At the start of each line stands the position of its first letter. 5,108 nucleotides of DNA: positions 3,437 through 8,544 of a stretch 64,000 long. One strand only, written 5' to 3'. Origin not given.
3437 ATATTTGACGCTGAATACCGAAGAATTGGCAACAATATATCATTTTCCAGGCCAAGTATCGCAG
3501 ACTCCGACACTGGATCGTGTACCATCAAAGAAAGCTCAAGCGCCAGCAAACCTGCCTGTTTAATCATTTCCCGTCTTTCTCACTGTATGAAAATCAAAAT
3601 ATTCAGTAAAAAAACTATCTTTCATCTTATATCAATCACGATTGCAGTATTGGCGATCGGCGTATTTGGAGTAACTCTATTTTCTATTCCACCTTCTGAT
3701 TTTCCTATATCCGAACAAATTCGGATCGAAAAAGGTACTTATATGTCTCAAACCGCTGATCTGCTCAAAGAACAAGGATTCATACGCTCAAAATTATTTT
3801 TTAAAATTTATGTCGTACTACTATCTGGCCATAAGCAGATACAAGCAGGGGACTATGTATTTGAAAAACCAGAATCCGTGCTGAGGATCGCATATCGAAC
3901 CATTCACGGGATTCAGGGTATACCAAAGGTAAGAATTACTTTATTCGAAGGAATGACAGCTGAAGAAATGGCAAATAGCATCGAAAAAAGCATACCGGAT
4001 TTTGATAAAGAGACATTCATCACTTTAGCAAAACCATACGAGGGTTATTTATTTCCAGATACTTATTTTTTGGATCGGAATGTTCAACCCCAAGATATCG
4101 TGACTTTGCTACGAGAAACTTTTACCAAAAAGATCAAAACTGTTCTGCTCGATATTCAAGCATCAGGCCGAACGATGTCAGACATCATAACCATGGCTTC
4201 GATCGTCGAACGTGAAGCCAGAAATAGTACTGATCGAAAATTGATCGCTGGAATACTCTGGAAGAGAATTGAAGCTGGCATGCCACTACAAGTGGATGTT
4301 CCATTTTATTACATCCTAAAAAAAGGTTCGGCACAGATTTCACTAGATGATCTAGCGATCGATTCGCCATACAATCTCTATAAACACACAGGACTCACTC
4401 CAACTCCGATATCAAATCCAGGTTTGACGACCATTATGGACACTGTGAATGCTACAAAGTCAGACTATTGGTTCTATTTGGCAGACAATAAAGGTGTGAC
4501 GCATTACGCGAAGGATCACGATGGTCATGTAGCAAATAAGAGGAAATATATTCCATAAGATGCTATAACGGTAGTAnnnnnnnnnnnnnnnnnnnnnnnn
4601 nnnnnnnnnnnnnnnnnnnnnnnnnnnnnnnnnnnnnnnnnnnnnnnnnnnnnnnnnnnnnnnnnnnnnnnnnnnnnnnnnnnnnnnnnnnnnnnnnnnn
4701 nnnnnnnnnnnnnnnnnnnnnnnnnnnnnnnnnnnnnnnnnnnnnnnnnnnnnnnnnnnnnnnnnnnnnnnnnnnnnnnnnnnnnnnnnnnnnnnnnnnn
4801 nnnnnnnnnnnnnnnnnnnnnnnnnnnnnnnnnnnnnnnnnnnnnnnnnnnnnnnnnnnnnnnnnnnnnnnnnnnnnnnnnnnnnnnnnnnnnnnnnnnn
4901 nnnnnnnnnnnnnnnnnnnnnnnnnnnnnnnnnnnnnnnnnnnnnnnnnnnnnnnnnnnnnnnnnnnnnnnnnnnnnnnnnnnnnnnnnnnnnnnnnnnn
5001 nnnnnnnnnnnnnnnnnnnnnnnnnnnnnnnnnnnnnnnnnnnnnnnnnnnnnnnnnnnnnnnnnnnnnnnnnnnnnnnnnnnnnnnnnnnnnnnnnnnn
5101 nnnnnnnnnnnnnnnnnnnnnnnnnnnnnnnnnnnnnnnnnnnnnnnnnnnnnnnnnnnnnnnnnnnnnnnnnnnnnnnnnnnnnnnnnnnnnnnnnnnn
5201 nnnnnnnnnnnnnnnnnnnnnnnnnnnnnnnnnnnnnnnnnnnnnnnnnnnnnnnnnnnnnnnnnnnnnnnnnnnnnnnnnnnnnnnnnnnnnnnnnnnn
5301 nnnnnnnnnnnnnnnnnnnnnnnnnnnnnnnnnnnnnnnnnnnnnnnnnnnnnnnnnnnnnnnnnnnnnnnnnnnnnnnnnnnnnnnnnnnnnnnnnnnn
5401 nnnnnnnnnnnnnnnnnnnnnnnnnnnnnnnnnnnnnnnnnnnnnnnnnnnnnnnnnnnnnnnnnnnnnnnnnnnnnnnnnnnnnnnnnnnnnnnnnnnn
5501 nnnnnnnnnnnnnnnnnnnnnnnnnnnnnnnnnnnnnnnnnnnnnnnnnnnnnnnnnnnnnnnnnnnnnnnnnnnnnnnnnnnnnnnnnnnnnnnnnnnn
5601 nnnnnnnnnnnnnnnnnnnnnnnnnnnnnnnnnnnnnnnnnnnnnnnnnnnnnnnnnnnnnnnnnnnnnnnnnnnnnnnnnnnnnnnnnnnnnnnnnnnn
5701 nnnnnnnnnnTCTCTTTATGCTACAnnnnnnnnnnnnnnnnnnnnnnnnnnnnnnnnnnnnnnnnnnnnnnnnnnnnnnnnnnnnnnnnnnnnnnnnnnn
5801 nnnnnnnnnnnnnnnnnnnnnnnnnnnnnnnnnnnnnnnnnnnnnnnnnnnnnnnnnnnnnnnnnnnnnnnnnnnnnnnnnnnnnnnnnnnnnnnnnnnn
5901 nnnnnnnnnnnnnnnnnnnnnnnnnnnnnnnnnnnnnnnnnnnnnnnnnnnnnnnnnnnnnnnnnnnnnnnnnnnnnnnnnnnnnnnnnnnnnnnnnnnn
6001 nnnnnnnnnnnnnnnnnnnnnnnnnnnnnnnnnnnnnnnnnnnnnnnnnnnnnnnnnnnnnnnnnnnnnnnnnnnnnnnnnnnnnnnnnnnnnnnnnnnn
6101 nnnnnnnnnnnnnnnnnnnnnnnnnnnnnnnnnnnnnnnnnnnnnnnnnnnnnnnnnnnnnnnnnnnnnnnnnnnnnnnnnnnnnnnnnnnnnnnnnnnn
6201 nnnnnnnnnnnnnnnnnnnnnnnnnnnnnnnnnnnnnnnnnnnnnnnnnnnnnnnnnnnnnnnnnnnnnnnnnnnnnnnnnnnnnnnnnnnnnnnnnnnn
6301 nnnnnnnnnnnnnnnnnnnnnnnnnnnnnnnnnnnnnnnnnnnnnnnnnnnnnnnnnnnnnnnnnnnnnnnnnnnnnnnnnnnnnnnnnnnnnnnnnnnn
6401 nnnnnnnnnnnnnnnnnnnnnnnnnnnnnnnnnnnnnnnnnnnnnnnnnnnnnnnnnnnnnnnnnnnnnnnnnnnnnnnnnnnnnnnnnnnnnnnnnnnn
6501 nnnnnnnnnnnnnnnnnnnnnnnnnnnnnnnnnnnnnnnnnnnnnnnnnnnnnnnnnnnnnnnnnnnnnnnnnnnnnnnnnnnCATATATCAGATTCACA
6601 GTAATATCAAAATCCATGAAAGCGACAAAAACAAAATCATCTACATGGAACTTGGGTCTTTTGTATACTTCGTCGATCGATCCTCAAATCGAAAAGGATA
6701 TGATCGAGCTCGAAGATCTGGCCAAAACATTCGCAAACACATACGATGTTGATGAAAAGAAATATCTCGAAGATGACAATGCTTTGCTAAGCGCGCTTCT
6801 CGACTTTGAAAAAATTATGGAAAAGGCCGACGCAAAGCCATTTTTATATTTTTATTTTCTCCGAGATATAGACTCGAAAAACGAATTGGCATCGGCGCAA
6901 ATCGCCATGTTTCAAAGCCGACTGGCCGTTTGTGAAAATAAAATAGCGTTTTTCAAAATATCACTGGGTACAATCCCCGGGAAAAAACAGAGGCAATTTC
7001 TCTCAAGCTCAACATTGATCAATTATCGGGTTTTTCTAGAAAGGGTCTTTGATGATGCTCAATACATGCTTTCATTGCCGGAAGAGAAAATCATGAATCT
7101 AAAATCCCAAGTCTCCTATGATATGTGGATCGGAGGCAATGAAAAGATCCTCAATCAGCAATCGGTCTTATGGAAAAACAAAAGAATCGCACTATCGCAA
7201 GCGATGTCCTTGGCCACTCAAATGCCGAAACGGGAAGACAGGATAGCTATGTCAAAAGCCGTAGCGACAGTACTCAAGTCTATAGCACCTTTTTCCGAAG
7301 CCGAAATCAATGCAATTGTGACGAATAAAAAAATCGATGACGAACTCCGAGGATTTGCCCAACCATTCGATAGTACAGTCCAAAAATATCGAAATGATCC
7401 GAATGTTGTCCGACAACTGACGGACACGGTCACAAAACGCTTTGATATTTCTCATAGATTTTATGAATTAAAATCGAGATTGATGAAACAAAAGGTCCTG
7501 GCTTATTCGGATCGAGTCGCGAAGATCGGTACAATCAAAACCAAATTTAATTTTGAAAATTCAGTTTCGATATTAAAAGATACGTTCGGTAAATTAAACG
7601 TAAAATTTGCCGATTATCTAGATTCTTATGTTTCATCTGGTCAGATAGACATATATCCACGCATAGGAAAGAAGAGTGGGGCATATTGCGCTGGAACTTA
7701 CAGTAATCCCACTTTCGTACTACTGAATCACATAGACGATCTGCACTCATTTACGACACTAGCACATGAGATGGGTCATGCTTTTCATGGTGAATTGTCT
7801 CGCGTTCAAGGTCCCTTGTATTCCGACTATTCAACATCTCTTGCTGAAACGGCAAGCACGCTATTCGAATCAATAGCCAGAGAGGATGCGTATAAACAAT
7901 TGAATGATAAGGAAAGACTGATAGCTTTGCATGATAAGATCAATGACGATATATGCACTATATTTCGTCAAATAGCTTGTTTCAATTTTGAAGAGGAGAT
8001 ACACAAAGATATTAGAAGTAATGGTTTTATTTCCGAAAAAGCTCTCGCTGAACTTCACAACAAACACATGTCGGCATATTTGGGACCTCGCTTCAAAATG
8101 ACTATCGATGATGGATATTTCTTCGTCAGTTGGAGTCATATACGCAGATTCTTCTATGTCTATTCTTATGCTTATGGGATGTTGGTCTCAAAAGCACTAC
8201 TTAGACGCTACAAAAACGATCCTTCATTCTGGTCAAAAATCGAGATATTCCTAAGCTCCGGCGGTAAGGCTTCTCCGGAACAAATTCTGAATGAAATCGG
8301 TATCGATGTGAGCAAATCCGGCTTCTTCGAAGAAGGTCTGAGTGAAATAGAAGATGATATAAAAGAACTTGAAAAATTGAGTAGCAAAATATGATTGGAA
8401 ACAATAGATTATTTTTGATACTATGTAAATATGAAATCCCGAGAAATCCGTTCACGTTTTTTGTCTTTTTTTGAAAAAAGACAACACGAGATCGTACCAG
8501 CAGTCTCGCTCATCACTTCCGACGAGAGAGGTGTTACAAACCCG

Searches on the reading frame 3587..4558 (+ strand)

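Call 11: search_protein_families(library=pfam, proteins=[window:3587-4558:+], max_evalue=0.00001)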
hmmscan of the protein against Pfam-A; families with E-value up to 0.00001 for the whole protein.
window:3587-4558:+ (323 aa): 1 family
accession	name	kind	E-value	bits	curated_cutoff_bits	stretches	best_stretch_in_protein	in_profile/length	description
PF02618.21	YceG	-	2.1e-66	224.7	32.4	1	45-320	1-275/275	YceG-like family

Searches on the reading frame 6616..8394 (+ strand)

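Call 11: search_protein_families(library=pfam, proteins=[window:6616-8394:+], max_evalue=0.00001)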
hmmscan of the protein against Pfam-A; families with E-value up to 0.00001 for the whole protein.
window:6616-8394:+ (592 aa): 2 families
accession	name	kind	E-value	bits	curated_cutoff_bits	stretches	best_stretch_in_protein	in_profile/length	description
PF01432.26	Peptidase_M3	-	4.9e-32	112.3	27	1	201-574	3-454/457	Peptidase family M3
PF08439.15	Peptidase_M3_N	-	2.1e-07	31.5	25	1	119-171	4-57/70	Oligopeptidase F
